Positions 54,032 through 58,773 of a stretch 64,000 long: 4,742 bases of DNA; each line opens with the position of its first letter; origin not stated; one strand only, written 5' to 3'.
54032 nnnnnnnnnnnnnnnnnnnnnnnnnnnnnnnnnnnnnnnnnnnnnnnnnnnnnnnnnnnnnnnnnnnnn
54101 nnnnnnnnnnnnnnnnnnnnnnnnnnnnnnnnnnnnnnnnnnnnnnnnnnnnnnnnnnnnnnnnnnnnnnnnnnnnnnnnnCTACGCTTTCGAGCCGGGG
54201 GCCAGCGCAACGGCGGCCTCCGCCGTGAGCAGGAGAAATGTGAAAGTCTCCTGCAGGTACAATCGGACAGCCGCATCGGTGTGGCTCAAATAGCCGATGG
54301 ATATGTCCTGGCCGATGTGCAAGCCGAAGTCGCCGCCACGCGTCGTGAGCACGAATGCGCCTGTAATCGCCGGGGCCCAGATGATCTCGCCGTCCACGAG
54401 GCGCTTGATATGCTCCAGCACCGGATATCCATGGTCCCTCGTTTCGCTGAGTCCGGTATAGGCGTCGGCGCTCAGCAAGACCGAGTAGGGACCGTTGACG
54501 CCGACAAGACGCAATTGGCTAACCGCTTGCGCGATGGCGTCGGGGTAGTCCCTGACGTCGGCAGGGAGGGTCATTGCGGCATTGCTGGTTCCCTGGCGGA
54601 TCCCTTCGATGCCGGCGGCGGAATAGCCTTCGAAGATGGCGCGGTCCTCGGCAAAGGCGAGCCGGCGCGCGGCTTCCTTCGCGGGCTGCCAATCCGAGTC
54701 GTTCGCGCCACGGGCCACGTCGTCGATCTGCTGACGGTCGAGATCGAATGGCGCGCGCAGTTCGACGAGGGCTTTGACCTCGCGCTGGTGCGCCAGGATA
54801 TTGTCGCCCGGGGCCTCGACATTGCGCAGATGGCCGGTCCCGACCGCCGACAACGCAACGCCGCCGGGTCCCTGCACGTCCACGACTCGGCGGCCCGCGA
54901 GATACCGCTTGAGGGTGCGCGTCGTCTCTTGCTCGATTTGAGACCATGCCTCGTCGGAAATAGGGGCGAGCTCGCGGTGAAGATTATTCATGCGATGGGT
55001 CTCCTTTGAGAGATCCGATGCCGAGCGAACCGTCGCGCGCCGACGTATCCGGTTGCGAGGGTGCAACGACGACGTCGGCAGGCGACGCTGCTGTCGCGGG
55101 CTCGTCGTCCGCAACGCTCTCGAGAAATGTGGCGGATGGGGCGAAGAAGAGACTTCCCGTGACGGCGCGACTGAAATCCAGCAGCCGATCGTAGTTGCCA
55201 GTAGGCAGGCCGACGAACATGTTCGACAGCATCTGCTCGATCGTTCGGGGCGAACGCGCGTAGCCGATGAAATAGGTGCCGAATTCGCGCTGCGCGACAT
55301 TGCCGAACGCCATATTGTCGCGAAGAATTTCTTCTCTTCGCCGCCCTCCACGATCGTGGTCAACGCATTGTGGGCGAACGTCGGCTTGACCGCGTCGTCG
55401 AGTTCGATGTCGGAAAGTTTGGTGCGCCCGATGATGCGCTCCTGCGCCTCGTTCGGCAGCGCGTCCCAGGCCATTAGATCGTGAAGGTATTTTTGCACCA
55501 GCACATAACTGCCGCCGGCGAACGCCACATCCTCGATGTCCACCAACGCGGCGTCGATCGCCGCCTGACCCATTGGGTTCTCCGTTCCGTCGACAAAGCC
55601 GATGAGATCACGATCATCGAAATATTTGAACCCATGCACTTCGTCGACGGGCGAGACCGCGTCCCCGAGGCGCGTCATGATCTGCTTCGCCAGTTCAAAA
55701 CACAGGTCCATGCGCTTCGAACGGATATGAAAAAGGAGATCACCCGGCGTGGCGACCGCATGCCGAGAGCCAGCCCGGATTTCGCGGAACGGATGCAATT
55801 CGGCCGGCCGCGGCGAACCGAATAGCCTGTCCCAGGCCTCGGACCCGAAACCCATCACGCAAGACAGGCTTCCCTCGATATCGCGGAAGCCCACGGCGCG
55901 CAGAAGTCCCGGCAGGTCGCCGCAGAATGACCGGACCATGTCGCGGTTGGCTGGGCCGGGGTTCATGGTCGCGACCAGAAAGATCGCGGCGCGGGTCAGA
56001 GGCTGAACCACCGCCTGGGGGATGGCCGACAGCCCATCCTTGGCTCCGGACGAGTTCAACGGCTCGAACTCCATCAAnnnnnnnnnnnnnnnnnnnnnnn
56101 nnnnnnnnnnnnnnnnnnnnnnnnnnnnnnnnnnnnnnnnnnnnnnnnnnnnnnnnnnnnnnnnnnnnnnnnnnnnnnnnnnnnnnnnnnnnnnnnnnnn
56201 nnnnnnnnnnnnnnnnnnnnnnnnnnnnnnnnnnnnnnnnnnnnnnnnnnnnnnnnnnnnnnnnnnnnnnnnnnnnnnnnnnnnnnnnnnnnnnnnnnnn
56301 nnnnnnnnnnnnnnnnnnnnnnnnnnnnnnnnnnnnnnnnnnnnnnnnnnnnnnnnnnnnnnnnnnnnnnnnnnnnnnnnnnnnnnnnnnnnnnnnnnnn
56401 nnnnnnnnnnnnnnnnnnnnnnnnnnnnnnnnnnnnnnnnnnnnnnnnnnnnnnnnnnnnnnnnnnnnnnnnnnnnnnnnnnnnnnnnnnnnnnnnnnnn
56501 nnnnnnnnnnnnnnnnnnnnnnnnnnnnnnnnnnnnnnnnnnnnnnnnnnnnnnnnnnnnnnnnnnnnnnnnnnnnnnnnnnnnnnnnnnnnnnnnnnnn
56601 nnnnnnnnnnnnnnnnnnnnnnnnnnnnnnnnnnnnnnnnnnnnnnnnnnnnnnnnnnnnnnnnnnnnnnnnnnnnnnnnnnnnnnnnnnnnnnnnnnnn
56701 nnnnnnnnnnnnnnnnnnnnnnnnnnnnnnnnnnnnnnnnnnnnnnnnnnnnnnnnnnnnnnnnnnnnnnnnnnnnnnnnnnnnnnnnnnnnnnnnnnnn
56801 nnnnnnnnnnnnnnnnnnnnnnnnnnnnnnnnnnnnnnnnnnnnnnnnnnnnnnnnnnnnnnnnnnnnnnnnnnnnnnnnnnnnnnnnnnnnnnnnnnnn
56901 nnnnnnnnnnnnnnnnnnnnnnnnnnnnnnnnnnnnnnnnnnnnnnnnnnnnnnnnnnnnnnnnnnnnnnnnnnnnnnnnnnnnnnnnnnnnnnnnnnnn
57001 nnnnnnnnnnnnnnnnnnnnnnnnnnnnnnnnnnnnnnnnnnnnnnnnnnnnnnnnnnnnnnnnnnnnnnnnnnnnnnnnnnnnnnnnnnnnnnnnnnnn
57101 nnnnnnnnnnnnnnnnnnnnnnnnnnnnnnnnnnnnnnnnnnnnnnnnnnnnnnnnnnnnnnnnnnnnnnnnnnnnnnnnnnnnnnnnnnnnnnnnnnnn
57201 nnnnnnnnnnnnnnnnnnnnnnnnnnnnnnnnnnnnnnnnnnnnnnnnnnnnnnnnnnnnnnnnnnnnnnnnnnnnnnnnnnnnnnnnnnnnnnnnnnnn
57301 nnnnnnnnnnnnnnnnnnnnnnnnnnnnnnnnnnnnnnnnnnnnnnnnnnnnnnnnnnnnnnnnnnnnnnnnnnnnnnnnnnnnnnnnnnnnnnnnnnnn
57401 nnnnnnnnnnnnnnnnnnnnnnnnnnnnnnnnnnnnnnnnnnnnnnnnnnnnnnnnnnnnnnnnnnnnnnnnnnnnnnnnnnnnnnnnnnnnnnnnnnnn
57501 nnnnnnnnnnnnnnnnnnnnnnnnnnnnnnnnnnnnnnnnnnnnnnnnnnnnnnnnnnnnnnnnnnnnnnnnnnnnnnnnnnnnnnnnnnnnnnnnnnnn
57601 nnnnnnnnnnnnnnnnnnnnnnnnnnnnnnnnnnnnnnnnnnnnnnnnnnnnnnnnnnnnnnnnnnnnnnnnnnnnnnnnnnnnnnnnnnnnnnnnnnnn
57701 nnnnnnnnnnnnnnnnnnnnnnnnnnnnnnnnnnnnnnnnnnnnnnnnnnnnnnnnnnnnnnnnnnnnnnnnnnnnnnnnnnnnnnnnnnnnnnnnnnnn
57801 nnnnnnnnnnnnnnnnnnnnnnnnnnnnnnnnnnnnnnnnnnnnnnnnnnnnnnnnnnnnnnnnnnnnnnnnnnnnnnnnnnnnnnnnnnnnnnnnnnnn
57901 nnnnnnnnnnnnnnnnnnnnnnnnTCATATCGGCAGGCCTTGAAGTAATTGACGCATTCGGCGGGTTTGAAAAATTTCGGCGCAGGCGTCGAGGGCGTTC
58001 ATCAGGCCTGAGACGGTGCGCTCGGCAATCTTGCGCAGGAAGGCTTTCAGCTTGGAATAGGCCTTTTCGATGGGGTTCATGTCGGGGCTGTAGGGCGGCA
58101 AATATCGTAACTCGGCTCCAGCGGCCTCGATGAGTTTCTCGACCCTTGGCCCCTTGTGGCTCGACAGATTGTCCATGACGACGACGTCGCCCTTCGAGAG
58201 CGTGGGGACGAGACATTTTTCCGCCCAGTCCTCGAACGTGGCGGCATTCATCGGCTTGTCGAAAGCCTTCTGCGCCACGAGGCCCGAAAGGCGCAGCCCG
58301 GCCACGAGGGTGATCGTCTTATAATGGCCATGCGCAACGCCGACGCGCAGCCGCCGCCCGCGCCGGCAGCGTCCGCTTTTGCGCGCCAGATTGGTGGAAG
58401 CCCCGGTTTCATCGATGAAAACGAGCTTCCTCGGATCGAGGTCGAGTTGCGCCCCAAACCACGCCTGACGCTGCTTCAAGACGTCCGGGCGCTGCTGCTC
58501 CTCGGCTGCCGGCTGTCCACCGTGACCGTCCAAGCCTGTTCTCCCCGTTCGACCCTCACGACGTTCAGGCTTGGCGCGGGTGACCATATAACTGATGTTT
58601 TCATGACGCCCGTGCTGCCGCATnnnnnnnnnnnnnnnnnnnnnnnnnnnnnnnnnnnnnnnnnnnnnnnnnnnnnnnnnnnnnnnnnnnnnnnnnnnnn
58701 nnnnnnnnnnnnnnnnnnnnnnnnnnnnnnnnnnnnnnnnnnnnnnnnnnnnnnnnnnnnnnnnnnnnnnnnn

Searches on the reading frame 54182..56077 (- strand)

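Call 47: search_protein_families(library=pfam, proteins=[window:54182-56077:-], max_evalue=0.0001)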
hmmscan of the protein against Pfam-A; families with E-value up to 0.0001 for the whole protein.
window:54182-56077:- (631 aa): 3 families
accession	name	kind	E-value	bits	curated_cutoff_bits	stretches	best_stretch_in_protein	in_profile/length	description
PF04454.18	Linocin_M18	-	7.7e-99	330.5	24.3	1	363-613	1-253/253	Encapsulating protein for peroxidase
PF04261.18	Dyp_perox_N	-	1.2e-32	113.3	20.4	1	21-151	2-146/146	Dyp-type peroxidase, N-terminal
PF20628.3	Dyp_perox_C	-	1.6e-28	100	20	1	154-251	1-100/166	Dyp-type peroxidase, C-terminal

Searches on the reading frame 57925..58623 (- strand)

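Call 47: search_protein_families(library=pfam, proteins=[window:57925-58623:-], max_evalue=0.0001)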
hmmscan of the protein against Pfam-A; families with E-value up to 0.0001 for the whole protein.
window:57925-58623:- (232 aa): 1 family
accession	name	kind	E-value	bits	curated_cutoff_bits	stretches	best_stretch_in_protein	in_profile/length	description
PF13358.12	DDE_3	-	3.4e-29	102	28.6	1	67-198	2-135/146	DDE superfamily endonuclease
